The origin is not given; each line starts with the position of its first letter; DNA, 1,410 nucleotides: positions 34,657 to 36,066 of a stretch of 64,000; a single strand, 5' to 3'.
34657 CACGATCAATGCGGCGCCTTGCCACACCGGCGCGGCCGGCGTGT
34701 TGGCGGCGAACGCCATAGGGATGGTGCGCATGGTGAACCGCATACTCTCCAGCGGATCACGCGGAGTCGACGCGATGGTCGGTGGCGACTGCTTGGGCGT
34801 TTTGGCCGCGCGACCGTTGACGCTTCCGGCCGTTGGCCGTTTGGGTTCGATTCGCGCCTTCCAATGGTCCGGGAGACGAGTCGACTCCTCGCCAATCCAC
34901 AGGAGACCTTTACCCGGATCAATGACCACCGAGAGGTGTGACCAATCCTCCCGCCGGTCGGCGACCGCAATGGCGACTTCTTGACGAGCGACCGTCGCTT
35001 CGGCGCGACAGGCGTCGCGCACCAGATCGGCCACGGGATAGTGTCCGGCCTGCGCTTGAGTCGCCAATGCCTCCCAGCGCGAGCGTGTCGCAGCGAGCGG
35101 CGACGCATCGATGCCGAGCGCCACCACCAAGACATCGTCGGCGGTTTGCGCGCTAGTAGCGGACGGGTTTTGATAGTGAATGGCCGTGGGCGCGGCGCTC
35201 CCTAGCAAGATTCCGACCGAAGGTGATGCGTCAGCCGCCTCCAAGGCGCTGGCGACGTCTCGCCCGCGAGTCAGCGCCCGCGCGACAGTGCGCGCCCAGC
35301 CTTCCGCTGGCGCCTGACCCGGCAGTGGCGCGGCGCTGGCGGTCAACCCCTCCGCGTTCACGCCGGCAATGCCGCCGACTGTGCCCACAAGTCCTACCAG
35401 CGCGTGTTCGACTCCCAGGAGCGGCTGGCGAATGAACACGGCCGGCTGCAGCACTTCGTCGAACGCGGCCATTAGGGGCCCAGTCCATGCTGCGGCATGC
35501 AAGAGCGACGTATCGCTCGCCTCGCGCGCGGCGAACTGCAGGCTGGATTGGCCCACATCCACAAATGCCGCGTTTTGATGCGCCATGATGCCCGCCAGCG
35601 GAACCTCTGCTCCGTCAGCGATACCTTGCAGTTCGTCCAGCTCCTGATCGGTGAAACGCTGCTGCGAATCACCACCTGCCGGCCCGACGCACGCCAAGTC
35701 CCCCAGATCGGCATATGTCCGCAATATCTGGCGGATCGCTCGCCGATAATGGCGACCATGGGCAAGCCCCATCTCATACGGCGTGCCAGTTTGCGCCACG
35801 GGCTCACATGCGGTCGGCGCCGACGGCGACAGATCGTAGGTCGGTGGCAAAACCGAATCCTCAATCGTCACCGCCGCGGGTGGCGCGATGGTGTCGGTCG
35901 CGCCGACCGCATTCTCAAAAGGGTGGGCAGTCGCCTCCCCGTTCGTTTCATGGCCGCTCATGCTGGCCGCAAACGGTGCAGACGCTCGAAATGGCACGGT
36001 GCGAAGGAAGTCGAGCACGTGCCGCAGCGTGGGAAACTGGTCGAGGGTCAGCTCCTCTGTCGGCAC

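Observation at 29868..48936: Self-contained lipid-type PKS locus: megasynthase + trans-ER + thioester reductase + MMPL exporter + PapA-like acyltransferase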

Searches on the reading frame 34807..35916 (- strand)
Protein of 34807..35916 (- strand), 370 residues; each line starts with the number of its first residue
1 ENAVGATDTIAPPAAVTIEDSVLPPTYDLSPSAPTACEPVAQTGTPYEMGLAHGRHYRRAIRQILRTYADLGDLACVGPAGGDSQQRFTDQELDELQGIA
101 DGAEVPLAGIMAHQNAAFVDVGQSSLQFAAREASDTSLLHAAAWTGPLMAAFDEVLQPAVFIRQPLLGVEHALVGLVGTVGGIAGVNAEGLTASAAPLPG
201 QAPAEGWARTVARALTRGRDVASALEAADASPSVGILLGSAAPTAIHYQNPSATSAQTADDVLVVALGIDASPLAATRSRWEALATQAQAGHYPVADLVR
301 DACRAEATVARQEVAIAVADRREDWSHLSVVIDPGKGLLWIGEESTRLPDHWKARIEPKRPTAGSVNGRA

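Call 5: search_protein_families(library=pfam, proteins=[window:34867-35916:-], max_evalue=1)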
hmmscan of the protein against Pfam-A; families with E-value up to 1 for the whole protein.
window:34867-35916:- (350 aa): 1 family
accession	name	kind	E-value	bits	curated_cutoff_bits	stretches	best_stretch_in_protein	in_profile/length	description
PF02909.22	TetR_C_1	-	0.086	13.1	21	1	57-96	16-55/146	Tetracyclin repressor-like, C-terminal domain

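Call 9: find_homologous_proteins(query=window:34807-35916:-)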
Query window:34807-35916:- (370 aa): 1 proteins with E <= 0.001 among 8000 candidates.
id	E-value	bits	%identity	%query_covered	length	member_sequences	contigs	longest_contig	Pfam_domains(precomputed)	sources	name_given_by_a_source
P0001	4.2e-23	100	39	49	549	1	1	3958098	-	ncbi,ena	-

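Call 19: search_protein_representatives(protein=window:34870-35838:-)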
Query: 323 residues. Proteins with E-value up to 0.001 (for the whole library): 146; up to 1e-10: 60; up to 1e-30: 1. The best 146 are listed.
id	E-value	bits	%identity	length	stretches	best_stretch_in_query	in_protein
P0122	8.9e-50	186.4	42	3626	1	6-316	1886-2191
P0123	3.1e-28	115.7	40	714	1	3-202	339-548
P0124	6.4e-27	111.4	37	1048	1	9-200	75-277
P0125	2.4e-26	109.5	42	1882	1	14-200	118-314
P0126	1.8e-25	106.6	35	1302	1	9-318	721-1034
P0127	1.9e-24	103.2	40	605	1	12-200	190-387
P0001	4.9e-24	101.9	40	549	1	11-207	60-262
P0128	5.9e-24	101.6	36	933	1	9-259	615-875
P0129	1.5e-23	100.2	48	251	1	57-179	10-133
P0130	1.8e-22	96.8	41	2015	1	7-185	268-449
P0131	1.1e-21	94.1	38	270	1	19-209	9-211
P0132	2.0e-21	93.3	42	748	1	13-193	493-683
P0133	5.3e-20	88.6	39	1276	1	6-217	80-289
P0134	6.0e-20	88.5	32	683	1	10-315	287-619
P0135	6.2e-20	88.4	37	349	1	12-172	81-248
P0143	4.1e-18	82.4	38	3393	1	16-184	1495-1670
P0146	2.0e-17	80.2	37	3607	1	12-203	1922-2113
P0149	8.4e-17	78.1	39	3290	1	16-209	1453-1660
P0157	5.9e-15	72.0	38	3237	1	15-172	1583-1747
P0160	2.3e-14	70.1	36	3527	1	16-179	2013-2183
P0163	1.4e-13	67.5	34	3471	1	14-279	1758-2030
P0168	1.4e-12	64.3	34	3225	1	4-201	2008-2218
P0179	4.6e-11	59.3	32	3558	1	8-172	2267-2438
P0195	9.8e-10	54.9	26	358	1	16-206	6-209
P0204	4.7e-09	52.7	34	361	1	16-204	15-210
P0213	3.9e-08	49.6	31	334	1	14-173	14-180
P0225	4.1e-07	46.3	29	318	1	16-268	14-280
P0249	1.9e-04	37.6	32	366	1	13-172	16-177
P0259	6.0e-04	35.9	31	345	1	14-209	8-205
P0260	6.1e-04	35.9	32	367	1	12-170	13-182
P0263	8.7e-04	35.4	35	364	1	14-218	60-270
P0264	9.0e-04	35.3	36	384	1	14-200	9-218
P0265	9.2e-04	35.3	30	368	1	5-203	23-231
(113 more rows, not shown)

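Call 20: search_protein_families(library=pfam, proteins=[P0195, P0204, P0213, P0225, P0249, P0259, P0260, P0263, P0264, P0265], max_evalue=0.01)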
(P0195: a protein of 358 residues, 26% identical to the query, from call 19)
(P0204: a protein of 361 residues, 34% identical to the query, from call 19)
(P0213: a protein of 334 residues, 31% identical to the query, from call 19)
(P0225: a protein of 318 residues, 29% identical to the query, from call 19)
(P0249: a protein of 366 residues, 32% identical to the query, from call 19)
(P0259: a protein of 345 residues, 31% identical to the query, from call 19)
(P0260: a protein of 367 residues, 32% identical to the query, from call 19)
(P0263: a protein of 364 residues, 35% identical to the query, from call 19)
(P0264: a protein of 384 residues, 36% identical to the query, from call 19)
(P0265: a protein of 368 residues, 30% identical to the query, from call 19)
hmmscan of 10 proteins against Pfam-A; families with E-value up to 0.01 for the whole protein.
P0195 (358 aa): 1 family
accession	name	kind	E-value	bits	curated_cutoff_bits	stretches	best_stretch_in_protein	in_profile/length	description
PF03417.21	AAT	-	8.4e-07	29.3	23.2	1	112-335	10-220/225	Acyl-coenzyme A:6-aminopenicillanic acid acyl-transferase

P0204 (361 aa): 1 family
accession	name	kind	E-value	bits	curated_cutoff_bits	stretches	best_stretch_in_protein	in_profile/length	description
PF03417.21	AAT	-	9.5e-05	22.6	23.2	1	143-305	26-186/225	Acyl-coenzyme A:6-aminopenicillanic acid acyl-transferase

P0213 (334 aa): 1 family
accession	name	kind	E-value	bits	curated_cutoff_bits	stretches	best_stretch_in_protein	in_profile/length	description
PF03417.21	AAT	-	0.00015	21.9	23.2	1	120-256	8-136/225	Acyl-coenzyme A:6-aminopenicillanic acid acyl-transferase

P0225 (318 aa): 1 family
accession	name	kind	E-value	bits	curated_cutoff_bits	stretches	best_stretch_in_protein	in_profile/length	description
PF03417.21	AAT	-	5.8e-05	23.3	23.2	1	148-227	31-110/225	Acyl-coenzyme A:6-aminopenicillanic acid acyl-transferase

P0249 (366 aa): 1 family
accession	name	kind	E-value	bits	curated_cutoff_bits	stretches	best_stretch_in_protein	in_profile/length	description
PF03417.21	AAT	-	0.00068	19.8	23.2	1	146-262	31-140/225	Acyl-coenzyme A:6-aminopenicillanic acid acyl-transferase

P0259 (345 aa): 1 family
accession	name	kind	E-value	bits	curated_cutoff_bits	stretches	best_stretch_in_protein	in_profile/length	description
PF03417.21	AAT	-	5.2e-25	88.9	23.2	1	108-332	3-223/225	Acyl-coenzyme A:6-aminopenicillanic acid acyl-transferase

P0260 (367 aa): 1 family
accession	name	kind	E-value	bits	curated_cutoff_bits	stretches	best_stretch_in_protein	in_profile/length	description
PF03417.21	AAT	-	0.0035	17.5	23.2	1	170-273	47-139/225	Acyl-coenzyme A:6-aminopenicillanic acid acyl-transferase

P0263 (364 aa): 0 families

P0264 (384 aa): 1 family
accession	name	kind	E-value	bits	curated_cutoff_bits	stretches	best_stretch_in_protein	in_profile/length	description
PF03417.21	AAT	-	9.2e-16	58.6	23.2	1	168-351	39-211/225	Acyl-coenzyme A:6-aminopenicillanic acid acyl-transferase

P0265 (368 aa): 1 family
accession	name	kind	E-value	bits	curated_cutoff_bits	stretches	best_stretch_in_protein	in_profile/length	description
PF03417.21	AAT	-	2.5e-12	47.4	23.2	1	132-278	4-142/225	Acyl-coenzyme A:6-aminopenicillanic acid acyl-transferase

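Call 47: search_solved_structures(query=A2, max_evalue=1, show_alignments=2)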
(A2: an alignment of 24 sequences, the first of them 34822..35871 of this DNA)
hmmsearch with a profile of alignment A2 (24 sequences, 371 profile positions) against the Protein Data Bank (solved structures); distinct sequences matched with E-value up to 1: 10.
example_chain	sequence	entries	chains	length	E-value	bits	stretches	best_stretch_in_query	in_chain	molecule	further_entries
2x1c_A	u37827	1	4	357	2.4e-26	95.9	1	19-347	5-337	ACYL-COENZYME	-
2x1d_A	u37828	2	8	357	6.8e-26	94.4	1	19-347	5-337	ACYL-COENZYME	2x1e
6dxw_A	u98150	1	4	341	1.4e-05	27.6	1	77-305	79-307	N-acylethanolamine-hydrolyzing acid amidase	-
3gvz_A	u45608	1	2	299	2.1e-05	27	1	169-309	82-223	Uncharacterized protein CV2077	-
5u81_A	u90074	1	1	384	0.00077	21.8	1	54-131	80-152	Acid ceramidase isoform b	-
6dy3_A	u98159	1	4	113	0.0061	18.9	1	63-102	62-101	N-acylethanolamine-hydrolyzing acid amidase alpha-subunit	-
5u84_A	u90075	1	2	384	0.043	16.1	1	77-132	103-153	Acid ceramidase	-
2cu1_A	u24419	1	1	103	0.44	12.8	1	206-248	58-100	Mitogen-activated protein kinase kinase kinase 2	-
6dy2_B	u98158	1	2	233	0.49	12.6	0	111-171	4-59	N-acylethanolamine acid amidase beta-subunit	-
4wl2_A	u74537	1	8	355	0.81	11.9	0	163-223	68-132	Putative exported choloylglycine hydrolase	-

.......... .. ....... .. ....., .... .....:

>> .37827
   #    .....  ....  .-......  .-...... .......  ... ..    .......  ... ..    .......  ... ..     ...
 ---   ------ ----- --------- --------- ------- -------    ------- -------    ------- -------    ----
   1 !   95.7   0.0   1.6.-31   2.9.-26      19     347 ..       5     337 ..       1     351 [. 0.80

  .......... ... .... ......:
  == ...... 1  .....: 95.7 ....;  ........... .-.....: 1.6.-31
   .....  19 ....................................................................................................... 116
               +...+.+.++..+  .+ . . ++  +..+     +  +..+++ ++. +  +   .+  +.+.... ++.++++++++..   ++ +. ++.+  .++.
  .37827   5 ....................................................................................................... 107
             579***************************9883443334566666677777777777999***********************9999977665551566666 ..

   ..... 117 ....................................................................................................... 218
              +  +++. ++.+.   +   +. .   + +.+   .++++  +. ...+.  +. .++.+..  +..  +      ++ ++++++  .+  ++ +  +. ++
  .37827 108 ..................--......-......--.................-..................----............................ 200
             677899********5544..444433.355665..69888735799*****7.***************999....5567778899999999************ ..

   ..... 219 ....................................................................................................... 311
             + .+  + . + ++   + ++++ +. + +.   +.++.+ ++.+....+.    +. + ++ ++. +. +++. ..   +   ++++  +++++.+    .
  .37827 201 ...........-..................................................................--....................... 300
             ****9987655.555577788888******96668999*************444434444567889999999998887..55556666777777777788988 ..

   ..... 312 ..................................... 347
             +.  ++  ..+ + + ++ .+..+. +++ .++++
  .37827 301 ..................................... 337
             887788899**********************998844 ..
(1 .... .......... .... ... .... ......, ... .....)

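Call 49: search_solved_structures(query=A3, max_evalue=1)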
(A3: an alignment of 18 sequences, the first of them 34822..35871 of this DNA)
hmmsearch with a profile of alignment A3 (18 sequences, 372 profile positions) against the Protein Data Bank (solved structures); distinct sequences matched with E-value up to 1: 5.
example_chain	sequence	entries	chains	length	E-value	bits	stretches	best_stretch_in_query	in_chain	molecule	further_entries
2x1c_A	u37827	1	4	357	3.2e-13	52.6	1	27-344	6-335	ACYL-COENZYME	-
2x1d_A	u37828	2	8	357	5.5e-13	51.8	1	27-344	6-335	ACYL-COENZYME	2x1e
6dy3_A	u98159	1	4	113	0.03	16.5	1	69-106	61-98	N-acylethanolamine-hydrolyzing acid amidase alpha-subunit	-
5u81_A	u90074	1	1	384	0.049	15.8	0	83-106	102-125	Acid ceramidase isoform b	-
6dxw_A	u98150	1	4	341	0.89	11.6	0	84-316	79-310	N-acylethanolamine-hydrolyzing acid amidase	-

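Call 74: list_cluster_members(proteins=[P0122, P0143, P0146, P0149, P0160, P0163, P0168, P0179, P0157, P0259])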
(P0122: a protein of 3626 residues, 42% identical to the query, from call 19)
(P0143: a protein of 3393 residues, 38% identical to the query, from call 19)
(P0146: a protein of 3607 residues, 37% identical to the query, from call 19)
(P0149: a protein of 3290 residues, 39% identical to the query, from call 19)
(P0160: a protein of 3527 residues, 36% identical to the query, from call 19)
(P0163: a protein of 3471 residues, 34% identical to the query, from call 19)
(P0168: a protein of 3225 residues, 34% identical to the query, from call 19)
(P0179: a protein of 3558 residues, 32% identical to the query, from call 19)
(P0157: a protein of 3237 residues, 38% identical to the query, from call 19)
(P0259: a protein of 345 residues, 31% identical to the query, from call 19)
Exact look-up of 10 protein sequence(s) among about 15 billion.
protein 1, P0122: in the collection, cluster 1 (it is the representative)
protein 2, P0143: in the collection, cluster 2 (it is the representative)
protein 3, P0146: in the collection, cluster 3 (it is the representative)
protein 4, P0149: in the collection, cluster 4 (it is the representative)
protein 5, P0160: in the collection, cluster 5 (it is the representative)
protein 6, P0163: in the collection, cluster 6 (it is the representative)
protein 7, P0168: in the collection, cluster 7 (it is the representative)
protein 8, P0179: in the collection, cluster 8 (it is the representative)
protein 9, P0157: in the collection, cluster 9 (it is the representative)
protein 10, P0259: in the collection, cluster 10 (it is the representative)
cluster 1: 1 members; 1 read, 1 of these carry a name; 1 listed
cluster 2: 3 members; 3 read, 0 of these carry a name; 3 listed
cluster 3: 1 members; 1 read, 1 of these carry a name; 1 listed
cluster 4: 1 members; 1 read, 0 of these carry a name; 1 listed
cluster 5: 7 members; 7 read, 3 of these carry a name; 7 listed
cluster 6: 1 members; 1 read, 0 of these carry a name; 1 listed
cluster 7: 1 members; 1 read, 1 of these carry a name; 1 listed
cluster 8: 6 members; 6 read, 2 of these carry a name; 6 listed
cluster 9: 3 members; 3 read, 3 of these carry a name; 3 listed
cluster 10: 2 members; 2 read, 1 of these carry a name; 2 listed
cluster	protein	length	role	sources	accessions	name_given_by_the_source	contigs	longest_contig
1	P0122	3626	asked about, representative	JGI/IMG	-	acyl transferase domain-containing protein/NAD(P)-dependent dehydrogenase (short-subunit ...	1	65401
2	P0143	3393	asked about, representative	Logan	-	-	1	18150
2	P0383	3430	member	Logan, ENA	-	-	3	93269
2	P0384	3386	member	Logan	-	-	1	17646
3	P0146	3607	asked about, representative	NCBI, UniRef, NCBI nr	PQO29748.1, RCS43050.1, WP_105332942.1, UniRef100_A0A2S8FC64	type I polyketide synthase [Bremerella cremea] | Beta-ketoacyl synthase n=1 Tax=Blastopirellula marina TaxID=124 RepID=A0A2S8FC64_9BACT | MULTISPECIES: type I polyketide synthase [Pirellulaceae]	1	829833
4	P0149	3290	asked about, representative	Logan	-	-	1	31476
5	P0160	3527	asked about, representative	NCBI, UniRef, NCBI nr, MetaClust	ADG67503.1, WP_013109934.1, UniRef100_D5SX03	6-deoxyerythronolide-B synthase., (Acyl-carrier- protein) S-malonyltransferase ... | 6-deoxyerythronolide-B synthase., (Acyl-carrier-protein) S-malonyltransferase n=1 ... | type I polyketide synthase [Planctopirus limnophila]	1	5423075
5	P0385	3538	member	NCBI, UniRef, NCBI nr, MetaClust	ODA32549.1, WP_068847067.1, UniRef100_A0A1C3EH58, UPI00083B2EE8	type I polyketide synthase [Planctopirus hydrillae] | Beta-ketoacyl synthase n=1 Tax=Planctopirus hydrillae TaxID=1841610 RepID=A0A1C3EH58_9PLAN | status=active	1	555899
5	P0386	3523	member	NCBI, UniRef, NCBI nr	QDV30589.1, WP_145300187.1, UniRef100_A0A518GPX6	Phthiocerol/phenolphthiocerol synthesis polyketide synthase type I PpsA [Planctopirus ... | Phthiocerol/phenolphthiocerol synthesis polyketide synthase type I PpsA n=1 ... | type I polyketide synthase [Planctopirus ephydatiae]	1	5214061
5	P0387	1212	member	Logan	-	-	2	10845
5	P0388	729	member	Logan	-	-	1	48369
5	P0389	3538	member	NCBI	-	-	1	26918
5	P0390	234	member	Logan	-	-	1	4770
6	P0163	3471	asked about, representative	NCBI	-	-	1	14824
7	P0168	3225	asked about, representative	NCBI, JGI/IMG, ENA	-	acyl transferase domain-containing protein/NAD(P)-dependent dehydrogenase (short-subunit ...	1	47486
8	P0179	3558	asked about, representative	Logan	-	-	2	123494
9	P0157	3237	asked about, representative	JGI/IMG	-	acyl transferase domain-containing protein/NAD(P)-dependent dehydrogenase (short-subunit ...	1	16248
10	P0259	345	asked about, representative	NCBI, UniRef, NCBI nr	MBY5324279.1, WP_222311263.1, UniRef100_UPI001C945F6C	acyl-CoA-6-aminopenicillanic acid acyltransferase [Rhizobium leguminosarum] | C45 family autoproteolytic acyltransferase/hydolase n=1 Tax=Rhizobium leguminosarum ... | C45 family peptidase [Rhizobium leguminosarum]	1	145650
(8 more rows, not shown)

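Call 76: find_encoding_contigs(protein=P0160, flank=10000, max_places=1)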
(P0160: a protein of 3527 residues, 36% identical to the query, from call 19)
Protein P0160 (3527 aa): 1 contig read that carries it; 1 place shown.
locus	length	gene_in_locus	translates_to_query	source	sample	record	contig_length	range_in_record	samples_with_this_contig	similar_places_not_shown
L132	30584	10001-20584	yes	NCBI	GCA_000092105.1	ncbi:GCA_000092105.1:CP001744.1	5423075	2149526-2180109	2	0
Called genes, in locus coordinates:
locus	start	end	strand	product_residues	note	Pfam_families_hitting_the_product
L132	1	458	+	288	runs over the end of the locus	PF00126:HTH_1, PF03466:LysR_substrate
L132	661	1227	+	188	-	-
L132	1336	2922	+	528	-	PF00857:Isochorismatase (faint), PF06283:ThuA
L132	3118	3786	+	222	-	-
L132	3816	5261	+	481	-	-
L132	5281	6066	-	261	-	PF08448:PAS_4, PF12833:HTH_18, PF00165:HTH_AraC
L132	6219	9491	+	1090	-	PF01619:Pro_dh, PF00171:Aldedh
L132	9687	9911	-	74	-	-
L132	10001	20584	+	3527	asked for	PF00109:ketoacyl-synt, PF02801:Ketoacyl-synt_C, PF16197:KAsynt_C_assoc, PF00109:ketoacyl-synt, PF02801:Ketoacyl-synt_C, PF00698:Acyl_transf_1, PF03417:AAT, PF08659:KR, +5 more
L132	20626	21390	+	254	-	PF01648:ACPS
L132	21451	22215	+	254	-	PF00106:adh_short, PF08659:KR, PF13561:adh_short_C2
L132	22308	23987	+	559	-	PF03321:GH3, PF23571:GH3_M, PF23572:GH3_C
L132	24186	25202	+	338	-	PF00701:DHDPS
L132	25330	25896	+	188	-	PF01965:DJ-1_PfpI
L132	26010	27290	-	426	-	PF00155:Aminotran_1_2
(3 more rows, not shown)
